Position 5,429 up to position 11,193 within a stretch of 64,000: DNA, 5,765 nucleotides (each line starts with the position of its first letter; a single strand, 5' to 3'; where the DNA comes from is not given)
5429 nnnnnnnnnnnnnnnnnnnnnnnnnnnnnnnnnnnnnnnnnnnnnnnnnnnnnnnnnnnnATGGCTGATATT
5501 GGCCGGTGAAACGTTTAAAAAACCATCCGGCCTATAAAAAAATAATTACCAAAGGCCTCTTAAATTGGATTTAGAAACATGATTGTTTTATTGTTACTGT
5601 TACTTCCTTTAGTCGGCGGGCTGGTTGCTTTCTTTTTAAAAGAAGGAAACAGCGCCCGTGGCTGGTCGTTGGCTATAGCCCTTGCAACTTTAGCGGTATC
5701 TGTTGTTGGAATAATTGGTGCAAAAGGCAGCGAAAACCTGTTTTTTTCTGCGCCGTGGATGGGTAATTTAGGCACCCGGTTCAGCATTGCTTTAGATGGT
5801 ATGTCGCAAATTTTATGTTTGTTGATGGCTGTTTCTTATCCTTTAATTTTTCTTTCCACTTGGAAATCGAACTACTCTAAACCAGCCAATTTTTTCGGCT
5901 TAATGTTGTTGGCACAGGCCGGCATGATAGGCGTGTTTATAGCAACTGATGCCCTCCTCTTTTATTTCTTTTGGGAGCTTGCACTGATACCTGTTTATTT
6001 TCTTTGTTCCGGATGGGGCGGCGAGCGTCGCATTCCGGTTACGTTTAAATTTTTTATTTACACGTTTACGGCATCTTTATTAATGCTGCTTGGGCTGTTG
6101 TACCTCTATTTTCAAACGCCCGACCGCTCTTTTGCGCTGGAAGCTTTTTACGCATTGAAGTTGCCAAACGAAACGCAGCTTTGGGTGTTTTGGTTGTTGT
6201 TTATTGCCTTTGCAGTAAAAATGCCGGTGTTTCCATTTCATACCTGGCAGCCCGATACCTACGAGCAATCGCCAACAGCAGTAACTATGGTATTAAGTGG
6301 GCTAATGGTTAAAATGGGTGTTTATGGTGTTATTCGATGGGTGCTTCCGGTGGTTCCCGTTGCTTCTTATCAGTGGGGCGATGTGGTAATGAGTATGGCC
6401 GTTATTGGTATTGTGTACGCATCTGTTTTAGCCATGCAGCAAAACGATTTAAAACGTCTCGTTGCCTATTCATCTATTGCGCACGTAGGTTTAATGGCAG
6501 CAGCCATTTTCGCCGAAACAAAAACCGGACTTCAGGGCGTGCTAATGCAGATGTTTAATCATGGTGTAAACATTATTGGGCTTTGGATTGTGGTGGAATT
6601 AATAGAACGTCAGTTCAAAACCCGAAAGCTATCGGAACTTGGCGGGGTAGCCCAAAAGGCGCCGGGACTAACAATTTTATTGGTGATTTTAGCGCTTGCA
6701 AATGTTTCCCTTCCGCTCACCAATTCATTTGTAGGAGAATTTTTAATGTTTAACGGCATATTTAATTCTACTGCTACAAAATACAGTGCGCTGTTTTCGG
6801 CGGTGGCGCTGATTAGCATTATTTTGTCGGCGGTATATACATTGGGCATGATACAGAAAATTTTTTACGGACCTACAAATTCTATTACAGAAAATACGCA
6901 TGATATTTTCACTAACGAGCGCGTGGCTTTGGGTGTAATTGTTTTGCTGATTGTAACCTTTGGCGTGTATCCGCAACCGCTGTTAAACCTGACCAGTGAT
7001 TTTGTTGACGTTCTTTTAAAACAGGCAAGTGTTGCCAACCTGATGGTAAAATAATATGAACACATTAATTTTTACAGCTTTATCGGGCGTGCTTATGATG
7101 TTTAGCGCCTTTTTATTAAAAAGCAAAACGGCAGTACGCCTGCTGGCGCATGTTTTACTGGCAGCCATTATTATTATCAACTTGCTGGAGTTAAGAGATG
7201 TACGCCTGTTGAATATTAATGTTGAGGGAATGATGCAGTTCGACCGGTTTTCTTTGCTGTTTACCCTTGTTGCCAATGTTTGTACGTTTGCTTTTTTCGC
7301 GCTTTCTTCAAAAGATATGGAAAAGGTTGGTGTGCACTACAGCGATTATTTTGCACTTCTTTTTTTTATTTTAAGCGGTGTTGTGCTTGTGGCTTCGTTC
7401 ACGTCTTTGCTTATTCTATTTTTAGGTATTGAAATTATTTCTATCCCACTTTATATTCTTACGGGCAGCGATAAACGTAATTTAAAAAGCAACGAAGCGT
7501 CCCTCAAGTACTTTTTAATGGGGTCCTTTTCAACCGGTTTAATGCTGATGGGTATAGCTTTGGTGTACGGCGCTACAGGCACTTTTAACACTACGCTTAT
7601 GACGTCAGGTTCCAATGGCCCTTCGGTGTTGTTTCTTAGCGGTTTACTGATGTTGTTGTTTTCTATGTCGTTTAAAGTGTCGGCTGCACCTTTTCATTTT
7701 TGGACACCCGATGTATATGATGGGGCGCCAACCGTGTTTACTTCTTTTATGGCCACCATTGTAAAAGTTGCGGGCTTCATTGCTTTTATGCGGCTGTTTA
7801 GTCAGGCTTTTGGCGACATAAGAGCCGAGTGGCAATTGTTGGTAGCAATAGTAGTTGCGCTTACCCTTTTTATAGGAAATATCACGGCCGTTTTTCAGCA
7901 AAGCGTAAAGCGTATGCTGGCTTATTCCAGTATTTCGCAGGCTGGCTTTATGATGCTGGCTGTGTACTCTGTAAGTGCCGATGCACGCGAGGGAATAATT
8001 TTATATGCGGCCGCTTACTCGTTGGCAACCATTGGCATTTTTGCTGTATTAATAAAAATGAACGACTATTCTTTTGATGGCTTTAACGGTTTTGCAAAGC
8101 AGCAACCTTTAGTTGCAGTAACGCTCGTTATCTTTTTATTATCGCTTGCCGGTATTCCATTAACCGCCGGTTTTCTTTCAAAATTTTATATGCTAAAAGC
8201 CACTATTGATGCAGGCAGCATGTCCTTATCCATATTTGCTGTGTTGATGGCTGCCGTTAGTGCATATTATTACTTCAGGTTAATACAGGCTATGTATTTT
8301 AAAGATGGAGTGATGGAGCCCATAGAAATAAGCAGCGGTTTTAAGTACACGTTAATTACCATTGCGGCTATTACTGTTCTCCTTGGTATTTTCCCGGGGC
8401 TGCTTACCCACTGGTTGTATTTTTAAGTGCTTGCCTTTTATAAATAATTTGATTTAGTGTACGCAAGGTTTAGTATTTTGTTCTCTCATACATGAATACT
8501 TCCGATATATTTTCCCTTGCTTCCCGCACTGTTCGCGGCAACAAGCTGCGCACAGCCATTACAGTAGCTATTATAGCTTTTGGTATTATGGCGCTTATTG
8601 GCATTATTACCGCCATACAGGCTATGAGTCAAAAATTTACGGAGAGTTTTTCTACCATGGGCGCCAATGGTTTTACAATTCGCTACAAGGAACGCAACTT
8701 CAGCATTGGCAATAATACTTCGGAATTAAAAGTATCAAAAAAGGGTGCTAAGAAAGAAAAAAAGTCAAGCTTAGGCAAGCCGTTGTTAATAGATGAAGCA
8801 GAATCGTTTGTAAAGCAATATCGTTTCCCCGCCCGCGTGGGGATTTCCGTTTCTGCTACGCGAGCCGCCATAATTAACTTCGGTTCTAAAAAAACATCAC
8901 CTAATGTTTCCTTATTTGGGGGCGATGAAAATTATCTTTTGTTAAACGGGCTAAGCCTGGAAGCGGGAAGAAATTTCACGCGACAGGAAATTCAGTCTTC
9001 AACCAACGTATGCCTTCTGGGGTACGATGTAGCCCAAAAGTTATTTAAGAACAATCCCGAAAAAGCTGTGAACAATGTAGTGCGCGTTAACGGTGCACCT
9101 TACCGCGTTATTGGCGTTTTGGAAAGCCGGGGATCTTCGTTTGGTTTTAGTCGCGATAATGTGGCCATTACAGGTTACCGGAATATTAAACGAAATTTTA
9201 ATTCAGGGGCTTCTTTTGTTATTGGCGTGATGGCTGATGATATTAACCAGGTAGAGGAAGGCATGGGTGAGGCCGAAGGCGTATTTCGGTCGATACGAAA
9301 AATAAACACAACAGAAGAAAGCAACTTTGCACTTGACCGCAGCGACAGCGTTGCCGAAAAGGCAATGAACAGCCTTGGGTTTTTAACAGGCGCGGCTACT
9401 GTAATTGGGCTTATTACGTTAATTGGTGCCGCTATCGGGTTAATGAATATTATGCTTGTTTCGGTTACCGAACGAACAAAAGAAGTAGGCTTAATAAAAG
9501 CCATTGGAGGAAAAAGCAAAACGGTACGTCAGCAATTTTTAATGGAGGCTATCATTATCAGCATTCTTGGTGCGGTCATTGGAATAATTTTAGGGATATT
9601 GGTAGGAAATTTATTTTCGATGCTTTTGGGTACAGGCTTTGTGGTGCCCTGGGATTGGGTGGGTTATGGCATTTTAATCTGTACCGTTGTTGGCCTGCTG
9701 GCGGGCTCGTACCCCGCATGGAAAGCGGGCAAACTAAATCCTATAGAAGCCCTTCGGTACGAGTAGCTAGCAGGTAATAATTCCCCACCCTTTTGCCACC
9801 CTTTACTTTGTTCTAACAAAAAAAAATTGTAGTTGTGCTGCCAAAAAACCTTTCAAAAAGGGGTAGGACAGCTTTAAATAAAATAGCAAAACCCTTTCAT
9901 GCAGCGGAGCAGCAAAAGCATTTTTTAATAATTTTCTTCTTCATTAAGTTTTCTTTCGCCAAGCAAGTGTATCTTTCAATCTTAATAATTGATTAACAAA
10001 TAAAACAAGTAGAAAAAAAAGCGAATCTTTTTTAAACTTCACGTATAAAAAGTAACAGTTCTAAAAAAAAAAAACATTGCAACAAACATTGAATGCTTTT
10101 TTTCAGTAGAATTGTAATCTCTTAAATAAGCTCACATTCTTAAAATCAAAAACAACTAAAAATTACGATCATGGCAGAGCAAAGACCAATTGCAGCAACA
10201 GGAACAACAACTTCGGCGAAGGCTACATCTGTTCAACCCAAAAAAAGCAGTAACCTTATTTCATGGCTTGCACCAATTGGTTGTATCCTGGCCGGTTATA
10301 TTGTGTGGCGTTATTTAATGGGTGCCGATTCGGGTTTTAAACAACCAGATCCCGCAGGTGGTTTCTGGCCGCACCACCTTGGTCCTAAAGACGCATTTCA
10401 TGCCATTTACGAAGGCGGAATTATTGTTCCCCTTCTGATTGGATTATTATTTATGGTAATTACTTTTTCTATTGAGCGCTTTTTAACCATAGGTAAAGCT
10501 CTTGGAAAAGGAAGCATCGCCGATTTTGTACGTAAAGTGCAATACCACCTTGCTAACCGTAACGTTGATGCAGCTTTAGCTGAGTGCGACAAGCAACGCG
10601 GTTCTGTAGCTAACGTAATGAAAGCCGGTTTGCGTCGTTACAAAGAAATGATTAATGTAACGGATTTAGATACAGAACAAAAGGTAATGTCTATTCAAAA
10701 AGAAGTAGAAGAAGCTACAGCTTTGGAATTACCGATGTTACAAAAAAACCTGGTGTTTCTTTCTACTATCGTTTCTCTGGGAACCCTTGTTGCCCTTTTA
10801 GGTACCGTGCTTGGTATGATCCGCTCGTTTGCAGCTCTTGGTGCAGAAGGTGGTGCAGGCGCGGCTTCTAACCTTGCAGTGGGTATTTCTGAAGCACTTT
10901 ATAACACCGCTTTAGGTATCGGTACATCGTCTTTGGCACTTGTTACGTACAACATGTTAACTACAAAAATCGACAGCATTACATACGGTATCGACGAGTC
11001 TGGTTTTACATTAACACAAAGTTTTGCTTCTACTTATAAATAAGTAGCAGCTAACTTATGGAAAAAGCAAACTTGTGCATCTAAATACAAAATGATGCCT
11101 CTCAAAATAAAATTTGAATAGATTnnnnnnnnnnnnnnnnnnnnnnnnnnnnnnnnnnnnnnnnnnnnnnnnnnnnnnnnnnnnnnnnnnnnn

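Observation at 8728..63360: Abundant dispersed motif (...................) resembling an uptake sequence or chromosome-wide binding site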

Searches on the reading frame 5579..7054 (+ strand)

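Call 31: search_protein_families(library=pfam, proteins=[window:5579-7054:+])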
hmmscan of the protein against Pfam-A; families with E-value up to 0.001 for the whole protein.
window:5579-7054:+ (491 aa): 1 family
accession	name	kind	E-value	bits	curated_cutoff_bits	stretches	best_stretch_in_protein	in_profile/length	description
PF00361.26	Proton_antipo_M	-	3.6e-67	227.1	21.5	1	122-410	1-291/294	NADH:quinone oxidoreductase/Mrp antiporter, TM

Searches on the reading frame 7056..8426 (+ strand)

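Call 31: search_protein_families(library=pfam, proteins=[window:7056-8426:+])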
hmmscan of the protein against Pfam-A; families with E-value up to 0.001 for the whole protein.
window:7056-8426:+ (456 aa): 1 family
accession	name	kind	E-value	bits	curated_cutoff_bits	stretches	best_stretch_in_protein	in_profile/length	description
PF00361.26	Proton_antipo_M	-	1.1e-64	218.9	21.5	1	117-399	3-291/294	NADH:quinone oxidoreductase/Mrp antiporter, TM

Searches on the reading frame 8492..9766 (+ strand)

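Call 9: search_protein_families(library=pfam, proteins=[window:8492-9766:+])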
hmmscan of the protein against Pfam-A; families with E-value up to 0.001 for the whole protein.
window:8492-9766:+ (424 aa): 2 families
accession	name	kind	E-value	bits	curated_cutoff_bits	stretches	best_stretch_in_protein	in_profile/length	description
PF12704.14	MacB_PCD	-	1.8e-32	113.8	27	1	21-256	1-199/207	MacB-like periplasmic core domain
PF02687.27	FtsX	-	6.5e-22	78.3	25.5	1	304-417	2-120/120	FtsX-like permease C-terminal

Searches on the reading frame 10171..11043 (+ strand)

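Call 9: search_protein_families(library=pfam, proteins=[window:10171-11043:+])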
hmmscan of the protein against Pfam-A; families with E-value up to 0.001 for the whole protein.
window:10171-11043:+ (290 aa): 1 family
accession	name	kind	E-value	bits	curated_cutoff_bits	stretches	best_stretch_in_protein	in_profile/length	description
PF01618.21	MotA_ExbB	-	7.2e-26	90.9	22.9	1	146-273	6-124/127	MotA/TolQ/ExbB proton channel family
